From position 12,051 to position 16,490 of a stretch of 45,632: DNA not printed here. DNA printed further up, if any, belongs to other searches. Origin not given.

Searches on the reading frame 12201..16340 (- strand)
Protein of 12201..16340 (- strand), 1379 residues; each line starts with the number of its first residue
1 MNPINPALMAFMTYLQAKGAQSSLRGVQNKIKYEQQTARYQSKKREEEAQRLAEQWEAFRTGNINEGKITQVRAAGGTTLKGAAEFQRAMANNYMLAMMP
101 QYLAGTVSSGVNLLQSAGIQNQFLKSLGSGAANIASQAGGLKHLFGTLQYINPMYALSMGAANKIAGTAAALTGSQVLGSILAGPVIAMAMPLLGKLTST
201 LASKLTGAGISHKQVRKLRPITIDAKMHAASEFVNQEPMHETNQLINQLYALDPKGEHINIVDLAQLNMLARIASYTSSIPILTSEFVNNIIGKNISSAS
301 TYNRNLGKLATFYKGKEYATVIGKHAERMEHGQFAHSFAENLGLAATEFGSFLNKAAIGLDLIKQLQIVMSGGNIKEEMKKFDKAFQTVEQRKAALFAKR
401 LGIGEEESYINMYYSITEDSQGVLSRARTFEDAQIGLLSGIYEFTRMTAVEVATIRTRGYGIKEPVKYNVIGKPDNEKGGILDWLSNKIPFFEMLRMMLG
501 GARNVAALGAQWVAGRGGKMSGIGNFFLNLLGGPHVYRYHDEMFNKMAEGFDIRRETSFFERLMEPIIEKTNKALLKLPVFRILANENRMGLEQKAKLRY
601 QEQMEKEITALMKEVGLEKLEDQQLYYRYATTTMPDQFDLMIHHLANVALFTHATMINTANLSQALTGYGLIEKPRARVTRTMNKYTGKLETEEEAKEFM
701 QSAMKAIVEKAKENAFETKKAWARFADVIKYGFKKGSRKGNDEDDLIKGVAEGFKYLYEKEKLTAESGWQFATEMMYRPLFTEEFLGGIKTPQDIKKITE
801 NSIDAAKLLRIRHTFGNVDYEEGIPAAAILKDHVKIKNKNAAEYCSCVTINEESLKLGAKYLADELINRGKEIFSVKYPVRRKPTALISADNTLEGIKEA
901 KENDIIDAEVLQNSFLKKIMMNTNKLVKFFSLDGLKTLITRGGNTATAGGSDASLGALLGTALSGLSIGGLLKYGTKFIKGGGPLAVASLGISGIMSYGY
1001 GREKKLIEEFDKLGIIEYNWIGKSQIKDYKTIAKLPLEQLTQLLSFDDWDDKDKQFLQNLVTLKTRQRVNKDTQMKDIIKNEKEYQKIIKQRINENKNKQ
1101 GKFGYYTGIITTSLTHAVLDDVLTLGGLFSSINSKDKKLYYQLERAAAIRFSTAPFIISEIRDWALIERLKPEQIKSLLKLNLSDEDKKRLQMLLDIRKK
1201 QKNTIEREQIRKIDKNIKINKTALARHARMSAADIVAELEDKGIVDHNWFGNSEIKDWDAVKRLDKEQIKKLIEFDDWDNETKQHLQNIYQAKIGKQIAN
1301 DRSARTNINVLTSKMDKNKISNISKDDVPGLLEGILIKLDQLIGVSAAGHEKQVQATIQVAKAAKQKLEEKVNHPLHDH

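Call 10: search_protein_families(library=pfam, proteins=[window:12201-16340:-], max_evalue=0.01)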
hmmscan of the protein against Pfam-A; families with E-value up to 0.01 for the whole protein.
window:12201-16340:- (1379 aa): 0 families

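Call 11: search_protein_families(library=phrogs, proteins=[window:12201-16340:-], max_evalue=0.001)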
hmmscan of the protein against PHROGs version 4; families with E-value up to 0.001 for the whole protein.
window:12201-16340:- (1379 aa): 0 families

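Call 28: find_encoding_contigs(protein=window:12201-16340:-, flank=10000, max_places=10)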
Protein window:12201-16340:- (1379 aa): no gene with exactly this product is on record in the collection.
